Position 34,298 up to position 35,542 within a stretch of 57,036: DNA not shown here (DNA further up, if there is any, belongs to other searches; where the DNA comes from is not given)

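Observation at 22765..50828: Hybrid cluster: halo-tryptophan operon + type II-like reducing PKS + UbiA transferase + split kinase, with no counterpart I can name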

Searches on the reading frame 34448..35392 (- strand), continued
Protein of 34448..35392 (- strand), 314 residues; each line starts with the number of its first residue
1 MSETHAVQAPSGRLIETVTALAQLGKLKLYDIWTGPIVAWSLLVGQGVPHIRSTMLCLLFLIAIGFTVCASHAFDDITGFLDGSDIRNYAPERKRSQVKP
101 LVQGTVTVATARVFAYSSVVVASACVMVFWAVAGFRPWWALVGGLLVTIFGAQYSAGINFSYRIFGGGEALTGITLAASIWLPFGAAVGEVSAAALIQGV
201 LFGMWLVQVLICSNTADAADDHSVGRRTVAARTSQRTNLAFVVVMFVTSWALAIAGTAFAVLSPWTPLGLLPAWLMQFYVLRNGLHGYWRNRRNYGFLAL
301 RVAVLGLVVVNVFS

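Call 68: predict_structure(alignment_id=A1)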
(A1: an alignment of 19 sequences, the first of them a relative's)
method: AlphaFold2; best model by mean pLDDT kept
length: 314 residues; sequences in the alignment: 19
mean_pLDDT: 85.6   pTM: 0.85
mean pLDDT of the five models: 85.6, 84.9, 83.8, 82.7, 81.5
residues with pLDDT >= 90: 164; 70-90: 117; 50-70: 19; < 50: 14
segments of 3 or more residues with pLDDT < 50: 1-11, 155-157
pLDDT, mean of each block of 10 residues (from residue 1): 37 71 79 87 88 94 91 84 71 63 85 92 97 93 91 61 79 90 94 96 92 85 82 92 96 97 97 96 89 86 96 92
secondary structure, 60 per line:
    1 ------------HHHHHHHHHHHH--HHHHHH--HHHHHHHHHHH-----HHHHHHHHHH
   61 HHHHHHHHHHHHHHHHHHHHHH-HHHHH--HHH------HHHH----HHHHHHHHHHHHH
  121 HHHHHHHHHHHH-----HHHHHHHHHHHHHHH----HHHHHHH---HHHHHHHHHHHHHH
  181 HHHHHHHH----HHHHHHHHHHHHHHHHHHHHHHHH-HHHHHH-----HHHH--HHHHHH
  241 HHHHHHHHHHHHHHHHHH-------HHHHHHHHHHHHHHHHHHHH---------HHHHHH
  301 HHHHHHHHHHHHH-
elements in order: H13-24 H27-32 H35-45 H51-82 H84-88 H100-103 H108-132 H138-152 H157-163 H167-188 H193-216 H218-223 H229-232 H235-258 H266-285 H295-313

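Call 71: fold_search(model_id=the predicted structure, library=pdb)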
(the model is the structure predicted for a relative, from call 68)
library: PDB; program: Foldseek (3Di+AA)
matches with E <= 10: 577; with E <= 0.001: 6
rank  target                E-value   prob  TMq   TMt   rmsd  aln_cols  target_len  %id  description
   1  6m31_A                2.4e-06  1.00  0.62  0.69   5.1       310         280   14  Structural and Functional Insights into an Archaeal Lipid Synthase (released 2021-02-03)
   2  7bpu_A                3.1e-06  1.00  0.64  0.70   4.9       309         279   14  Structural and mechanistic insights into the biosynthesis of Digeranylgeranylglyceryl phosphate synthase in membranes (released 2021-04-14)
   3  4od5_A                8.8e-05  1.00  0.64  0.72   4.7       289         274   19  Substrate-bound structure of a UbiA homolog from Aeropyrum pernix K1 (released 2014-03-19)
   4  4od4_A                9.5e-05  1.00  0.63  0.71   4.8       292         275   20  Apo structure of a UbiA homolog from Aeropyrum pernix K1 (released 2014-03-19)
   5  8djk_B                4.3e-04  1.00  0.58  0.63   5.8       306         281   16  HMGCR-UBIAD1 Complex State 2 (released 2022-08-03)
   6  4tq4_D                4.9e-04  1.00  0.54  0.57   6.5       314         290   14  Structure of a UbiA homolog from Archaeoglobus fulgidus bound to DMAPP and Mg2+ (released 2014-07-16)
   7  4tq4_C                1.0e-03  1.00  0.51  0.54   8.9       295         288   12  Structure of a UbiA homolog from Archaeoglobus fulgidus bound to DMAPP and Mg2+ (released 2014-07-16)
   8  4tq3_A                1.1e-03  1.00  0.63  0.68   5.1       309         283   13  Structure of a UbiA homolog from Archaeoglobus fulgidus bound to GPP and Mg2+ (released 2014-07-16)
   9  4tq3_B                1.1e-03  1.00  0.60  0.65   6.0       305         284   14  Structure of a UbiA homolog from Archaeoglobus fulgidus bound to GPP and Mg2+ (released 2014-07-16)
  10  4tq4_A                1.4e-03  1.00  0.62  0.67   5.2       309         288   13  Structure of a UbiA homolog from Archaeoglobus fulgidus bound to DMAPP and Mg2+ (released 2014-07-16)
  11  4tq6_B                2.0e-03  1.00  0.52  0.59   6.4       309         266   14  Structure of a UbiA homolog from Archaeoglobus fulgidus bound to Cd2+ (released 2014-07-16)
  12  4tq4_B                2.0e-03  1.00  0.50  0.54   8.9       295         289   12  Structure of a UbiA homolog from Archaeoglobus fulgidus bound to DMAPP and Mg2+ (released 2014-07-16)
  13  4tq6_A                8.5e-03  1.00  0.54  0.62   6.2       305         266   12  Structure of a UbiA homolog from Archaeoglobus fulgidus bound to Cd2+ (released 2014-07-16)
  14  8j8j_A                2.8e-02  1.00  0.59  0.63   6.2       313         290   13  Membrane bound PRTase, C3 symmetry, donor bound (released 2024-02-07)
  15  8j8k_A                4.5e-02  1.00  0.54  0.58   6.8       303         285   12  Membrane bound PRTase, C3 symmetry, acceptor bound (released 2024-02-07)
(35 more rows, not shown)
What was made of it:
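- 34448..35392 (-): Module A: UbiA-family intramembrane transferase. AF2 model pLDDT 85.6; closest folds are DGGGP synthase, ApUbiA and UBIAD1 (calls 68, 71).
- On UbiA superfamily intramembrane prenyltransferase: TMq 0.58-0.64 to DGGGPS, ApUbiA and UBIAD1 (calls 68, 71).
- DGGGP synthase, ApUbiA and UBIAD1 rank above them (call 71).
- Tried and rejected: The fold ranking puts the PRPP-using enzyme lower, but the margin is small (call 71).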

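Call 78: search_protein_families(library=pfam, proteins=[L002:9498-9917:-, L028:13370-14359:+, L027:10390-11505:-], max_evalue=1)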
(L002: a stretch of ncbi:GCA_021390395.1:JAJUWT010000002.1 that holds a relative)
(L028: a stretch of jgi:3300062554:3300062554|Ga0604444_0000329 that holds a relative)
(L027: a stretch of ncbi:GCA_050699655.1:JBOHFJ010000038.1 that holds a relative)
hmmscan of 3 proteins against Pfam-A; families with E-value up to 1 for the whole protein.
L002:9498-9917:- (139 aa): 2 families
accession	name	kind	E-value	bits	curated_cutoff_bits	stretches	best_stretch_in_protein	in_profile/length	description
PF20587.3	DUF6789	-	0.08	13.5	27.1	1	1-134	1-134/144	Family of unknown function (DUF6789)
PF22513.2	FitA-like_RHH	-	0.22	11.9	27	1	23-37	14-28/39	Antitoxin FitA-like, ribbon-helix-helix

L028:13370-14359:+ (329 aa): 0 families

L027:10390-11505:- (371 aa): 0 families
